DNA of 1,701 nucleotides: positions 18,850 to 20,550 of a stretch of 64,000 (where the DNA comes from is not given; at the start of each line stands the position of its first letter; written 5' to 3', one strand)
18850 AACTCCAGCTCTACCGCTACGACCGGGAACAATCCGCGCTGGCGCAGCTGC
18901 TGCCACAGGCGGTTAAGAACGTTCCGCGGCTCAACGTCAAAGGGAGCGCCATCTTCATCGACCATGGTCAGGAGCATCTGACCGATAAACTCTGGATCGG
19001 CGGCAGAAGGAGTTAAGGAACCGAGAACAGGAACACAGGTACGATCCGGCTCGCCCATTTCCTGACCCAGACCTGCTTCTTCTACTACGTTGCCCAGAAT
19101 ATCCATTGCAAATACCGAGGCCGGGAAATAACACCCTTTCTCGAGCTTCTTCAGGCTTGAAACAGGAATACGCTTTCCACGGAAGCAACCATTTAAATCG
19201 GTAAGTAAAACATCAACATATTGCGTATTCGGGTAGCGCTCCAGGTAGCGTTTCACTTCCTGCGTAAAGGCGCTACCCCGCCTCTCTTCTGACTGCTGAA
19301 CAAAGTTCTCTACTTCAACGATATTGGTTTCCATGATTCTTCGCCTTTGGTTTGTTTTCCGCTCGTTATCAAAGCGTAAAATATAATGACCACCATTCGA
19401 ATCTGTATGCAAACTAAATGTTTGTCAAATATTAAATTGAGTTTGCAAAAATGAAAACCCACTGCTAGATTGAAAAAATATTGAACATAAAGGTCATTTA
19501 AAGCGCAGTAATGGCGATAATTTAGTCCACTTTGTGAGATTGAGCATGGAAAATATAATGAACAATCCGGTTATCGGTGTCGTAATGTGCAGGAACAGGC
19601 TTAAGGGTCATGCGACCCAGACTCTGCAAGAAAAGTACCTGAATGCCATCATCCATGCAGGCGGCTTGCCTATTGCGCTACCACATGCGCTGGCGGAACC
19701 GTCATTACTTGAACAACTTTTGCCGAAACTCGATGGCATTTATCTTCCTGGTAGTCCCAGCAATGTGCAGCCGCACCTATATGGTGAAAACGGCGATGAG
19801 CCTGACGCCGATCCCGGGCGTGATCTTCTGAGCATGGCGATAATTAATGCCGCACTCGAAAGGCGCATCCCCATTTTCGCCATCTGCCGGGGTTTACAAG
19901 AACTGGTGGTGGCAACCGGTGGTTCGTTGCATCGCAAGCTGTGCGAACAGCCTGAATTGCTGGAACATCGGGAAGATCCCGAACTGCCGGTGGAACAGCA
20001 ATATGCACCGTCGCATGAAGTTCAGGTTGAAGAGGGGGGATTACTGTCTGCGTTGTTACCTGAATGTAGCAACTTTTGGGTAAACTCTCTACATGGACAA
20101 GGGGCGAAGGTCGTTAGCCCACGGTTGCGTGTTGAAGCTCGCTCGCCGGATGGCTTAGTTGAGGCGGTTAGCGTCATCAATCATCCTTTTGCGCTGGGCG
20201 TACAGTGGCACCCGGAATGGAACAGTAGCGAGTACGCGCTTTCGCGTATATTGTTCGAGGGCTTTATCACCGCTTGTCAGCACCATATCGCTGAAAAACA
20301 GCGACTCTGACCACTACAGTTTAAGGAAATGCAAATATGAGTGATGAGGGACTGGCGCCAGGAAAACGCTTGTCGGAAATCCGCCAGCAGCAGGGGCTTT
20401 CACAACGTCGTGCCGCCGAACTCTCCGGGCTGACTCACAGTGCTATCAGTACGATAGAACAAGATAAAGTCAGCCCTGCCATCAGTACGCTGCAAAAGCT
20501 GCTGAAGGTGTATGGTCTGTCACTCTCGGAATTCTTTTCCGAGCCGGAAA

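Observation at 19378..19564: Two copies of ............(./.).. in the puuA-puuD divergent control region, one overlapping the puuD start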

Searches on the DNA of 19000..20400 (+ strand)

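Call 4: search_dna_similar(query=window:19000-20000:+, collection=ecoli_genomes, mode=near, max_rows=10)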
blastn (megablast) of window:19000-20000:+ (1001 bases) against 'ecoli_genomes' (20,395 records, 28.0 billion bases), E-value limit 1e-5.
Records with a match: 4372; places in all: 4376; records where one place covers at least 80% of the query: 4371.
Genomes with a match: 4372 of 5426; with a place that covers at least 80% of the query: 4371. Places per genome that has any: lowest 1, median 1, highest 2. On chromosomes: 4370 places; on plasmids: 6.
Best place of each record, by identity: >=99% 1379; 95-99% 2993.
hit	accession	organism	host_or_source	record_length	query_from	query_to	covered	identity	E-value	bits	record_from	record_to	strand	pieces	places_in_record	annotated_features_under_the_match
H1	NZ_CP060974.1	Escherichia coli strain EC4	Homo sapiens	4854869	1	1001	100%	100.0%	0e+0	1849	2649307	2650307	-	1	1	puuD: gamma-glutamyl-gamma-aminobutyrate hydrolase | puuA: glutamate-putrescine ligase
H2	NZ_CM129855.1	Escherichia coli strain SW071611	wastewater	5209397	1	1001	100%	99.9%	0e+0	1909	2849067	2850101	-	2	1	puuD: gamma-glutamyl-gamma-aminobutyrate hydrolase | puuA: glutamate-putrescine ligase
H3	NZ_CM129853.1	Escherichia coli strain SW071619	wastewater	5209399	1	1001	100%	99.9%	0e+0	1909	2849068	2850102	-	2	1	puuD: gamma-glutamyl-gamma-aminobutyrate hydrolase | puuA: glutamate-putrescine ligase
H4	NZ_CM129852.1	Escherichia coli strain SW07163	wastewater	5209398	1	1001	100%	99.9%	0e+0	1909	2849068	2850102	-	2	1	puuD: gamma-glutamyl-gamma-aminobutyrate hydrolase | puuA: glutamate-putrescine ligase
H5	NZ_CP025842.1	Escherichia coli strain 720632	Homo sapiens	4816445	1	1001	100%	99.9%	0e+0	1844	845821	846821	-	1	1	puuD: gamma-glutamyl-gamma-aminobutyrate hydrolase | puuA: glutamate-putrescine ligase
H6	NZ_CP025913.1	Escherichia coli strain 203740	Homo sapiens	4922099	1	1001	100%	99.9%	0e+0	1844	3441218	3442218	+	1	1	puuD: gamma-glutamyl-gamma-aminobutyrate hydrolase | puuA: glutamate-putrescine ligase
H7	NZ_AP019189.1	Escherichia coli strain M217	Homo sapiens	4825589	1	1001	100%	99.9%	0e+0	1844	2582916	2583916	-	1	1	puuD: gamma-glutamyl-gamma-aminobutyrate hydrolase | puuA: glutamate-putrescine ligase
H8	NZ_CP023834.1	Escherichia coli strain 4/2-1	Homo sapiens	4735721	1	1001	100%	99.9%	0e+0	1844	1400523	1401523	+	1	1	puuD: gamma-glutamyl-gamma-aminobutyrate hydrolase | puuA: glutamate-putrescine ligase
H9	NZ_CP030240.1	Escherichia coli strain ER1709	-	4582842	1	1001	100%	99.9%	0e+0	1844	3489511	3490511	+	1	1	puuD: gamma-glutamyl-gamma-aminobutyrate hydrolase | puuA: glutamate-putrescine ligase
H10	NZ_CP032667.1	Escherichia coli str. K-12 substr. MG1655 strain K-12 ...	Laboratory strain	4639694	1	1001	100%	99.9%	0e+0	1844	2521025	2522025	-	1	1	puuD: gamma-glutamyl-gamma-aminobutyrate hydrolase | puuA: glutamate-putrescine ligase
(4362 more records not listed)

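Call 9: get_annotated_region(hit=H10, flank=4000)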
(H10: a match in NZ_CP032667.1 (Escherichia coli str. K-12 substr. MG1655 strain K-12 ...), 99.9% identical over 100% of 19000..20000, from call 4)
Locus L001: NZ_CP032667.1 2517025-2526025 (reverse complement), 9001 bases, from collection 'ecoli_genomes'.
description: Escherichia coli str. K-12 substr. MG1655 strain K-12 chromosome, complete genome
organism: Escherichia coli str. K-12 substr. MG1655 strain K-12 substr. MG1655 (NCBI taxid 511145)
replicon: chromosome; assembly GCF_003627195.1
host: -; source: Laboratory strain; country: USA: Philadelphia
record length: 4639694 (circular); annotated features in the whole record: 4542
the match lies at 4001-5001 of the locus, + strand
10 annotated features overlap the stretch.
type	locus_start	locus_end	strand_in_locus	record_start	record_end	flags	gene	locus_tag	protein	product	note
CDS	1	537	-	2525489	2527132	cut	sapA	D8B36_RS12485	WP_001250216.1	ABC transporter substrate-binding protein SapA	-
CDS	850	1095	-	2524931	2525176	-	ymjA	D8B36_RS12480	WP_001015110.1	YmjA family protein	-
CDS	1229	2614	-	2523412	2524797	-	puuP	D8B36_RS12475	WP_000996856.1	putrescine/proton symporter PuuP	-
CDS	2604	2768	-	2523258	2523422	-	-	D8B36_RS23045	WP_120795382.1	protein YmjE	-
CDS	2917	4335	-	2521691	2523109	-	puuA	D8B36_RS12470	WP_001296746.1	glutamate-putrescine ligase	-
CDS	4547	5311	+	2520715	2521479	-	puuD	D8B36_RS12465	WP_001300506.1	gamma-glutamyl-gamma-aminobutyrate hydrolase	-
CDS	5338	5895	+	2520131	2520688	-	puuR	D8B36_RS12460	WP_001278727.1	HTH-type transcriptional regulator PuuR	-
CDS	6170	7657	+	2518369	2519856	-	puuC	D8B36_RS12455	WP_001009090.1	aldehyde dehydrogenase PuuC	-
CDS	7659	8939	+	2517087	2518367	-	puuB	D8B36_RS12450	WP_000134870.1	gamma-glutamylputrescine oxidase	-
CDS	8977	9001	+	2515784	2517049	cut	puuE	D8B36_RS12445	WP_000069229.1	4-aminobutyrate transaminase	-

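Call 54: search_rna_families(source=window, start=19200, end=20400, threshold=evalue, max_evalue=1)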
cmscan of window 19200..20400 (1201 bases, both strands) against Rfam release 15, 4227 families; matches with E-value up to 1: 0.
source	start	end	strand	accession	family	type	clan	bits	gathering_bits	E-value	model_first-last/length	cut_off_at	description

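Call 59: search_dna_similar(query=window:19412-19451:+, collection=ecoli_genomes, mode=near, max_rows=8, max_evalue=0.01)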
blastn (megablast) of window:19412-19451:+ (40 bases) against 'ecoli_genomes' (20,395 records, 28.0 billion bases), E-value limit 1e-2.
Records with a match: 48; places in all: 48; records where one place covers at least 80% of the query: 48.
Genomes with a match: 48 of 5426; with a place that covers at least 80% of the query: 48. Places per genome that has any: lowest 1, median 1, highest 1. On chromosomes: 48 places; on plasmids: 0.
Best place of each record, by identity: >=99% 48.
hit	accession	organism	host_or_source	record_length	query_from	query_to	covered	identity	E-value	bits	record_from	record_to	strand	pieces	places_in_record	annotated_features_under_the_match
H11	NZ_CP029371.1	Escherichia coli strain C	cow's milk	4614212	1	40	100%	100.0%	9e-12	75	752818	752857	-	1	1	none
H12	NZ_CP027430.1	Escherichia coli strain AS19-RrmA-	not applicable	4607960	1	40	100%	100.0%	9e-12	75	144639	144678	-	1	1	none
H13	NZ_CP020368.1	Escherichia coli strain BLR(DE3)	commercial strain obtained from Novagen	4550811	1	40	100%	100.0%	9e-12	75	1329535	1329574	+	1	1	none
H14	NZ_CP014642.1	Escherichia coli strain BLK16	Engineered variant of Escherichia coli ...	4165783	1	40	100%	100.0%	9e-12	75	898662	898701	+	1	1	none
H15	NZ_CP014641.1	Escherichia coli strain BLK9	engineered variant of Escherichia coli ...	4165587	1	40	100%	100.0%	9e-12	75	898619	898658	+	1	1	none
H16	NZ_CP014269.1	Escherichia coli B strain C3029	laboratory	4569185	1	40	100%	100.0%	9e-12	75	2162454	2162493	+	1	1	none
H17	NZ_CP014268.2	Escherichia coli B strain C2566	laboratory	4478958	1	40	100%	100.0%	9e-12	75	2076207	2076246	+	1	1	none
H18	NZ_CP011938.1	Escherichia coli strain C43(DE3)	missing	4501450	1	40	100%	100.0%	9e-12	75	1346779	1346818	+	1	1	none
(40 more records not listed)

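Call 60: search_dna_similar(query=window:19536-19575:+, collection=ecoli_genomes, mode=near, max_rows=5, max_evalue=0.01)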
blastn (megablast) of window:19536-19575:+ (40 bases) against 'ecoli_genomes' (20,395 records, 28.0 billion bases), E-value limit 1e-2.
Records with a match: 4364; places in all: 4367; records where one place covers at least 80% of the query: 4364.
Genomes with a match: 4364 of 5426; with a place that covers at least 80% of the query: 4364. Places per genome that has any: lowest 1, median 1, highest 2. On chromosomes: 4361 places; on plasmids: 6.
Best place of each record, by identity: >=99% 4017; 95-99% 347.
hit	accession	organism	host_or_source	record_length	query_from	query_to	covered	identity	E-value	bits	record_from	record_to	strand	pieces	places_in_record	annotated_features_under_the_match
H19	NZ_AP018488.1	Escherichia coli O157:H7 strain PV15-279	Homo sapiens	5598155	1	40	100%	100.0%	9e-12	75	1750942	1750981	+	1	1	puuD: gamma-glutamyl-gamma-aminobutyrate hydrolase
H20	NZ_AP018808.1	Escherichia coli strain E2865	Bos taurus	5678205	1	40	100%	100.0%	9e-12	75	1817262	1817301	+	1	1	puuD: gamma-glutamyl-gamma-aminobutyrate hydrolase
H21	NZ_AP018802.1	Escherichia coli strain E2863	Bos taurus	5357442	1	40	100%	100.0%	9e-12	75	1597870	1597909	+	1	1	puuD: gamma-glutamyl-gamma-aminobutyrate hydrolase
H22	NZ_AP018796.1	Escherichia coli strain E2855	Bos taurus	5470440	1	40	100%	100.0%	9e-12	75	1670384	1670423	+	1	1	puuD: gamma-glutamyl-gamma-aminobutyrate hydrolase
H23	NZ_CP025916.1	Escherichia coli strain 120899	Homo sapiens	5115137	1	40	100%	100.0%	9e-12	75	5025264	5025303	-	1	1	puuD: gamma-glutamyl-gamma-aminobutyrate hydrolase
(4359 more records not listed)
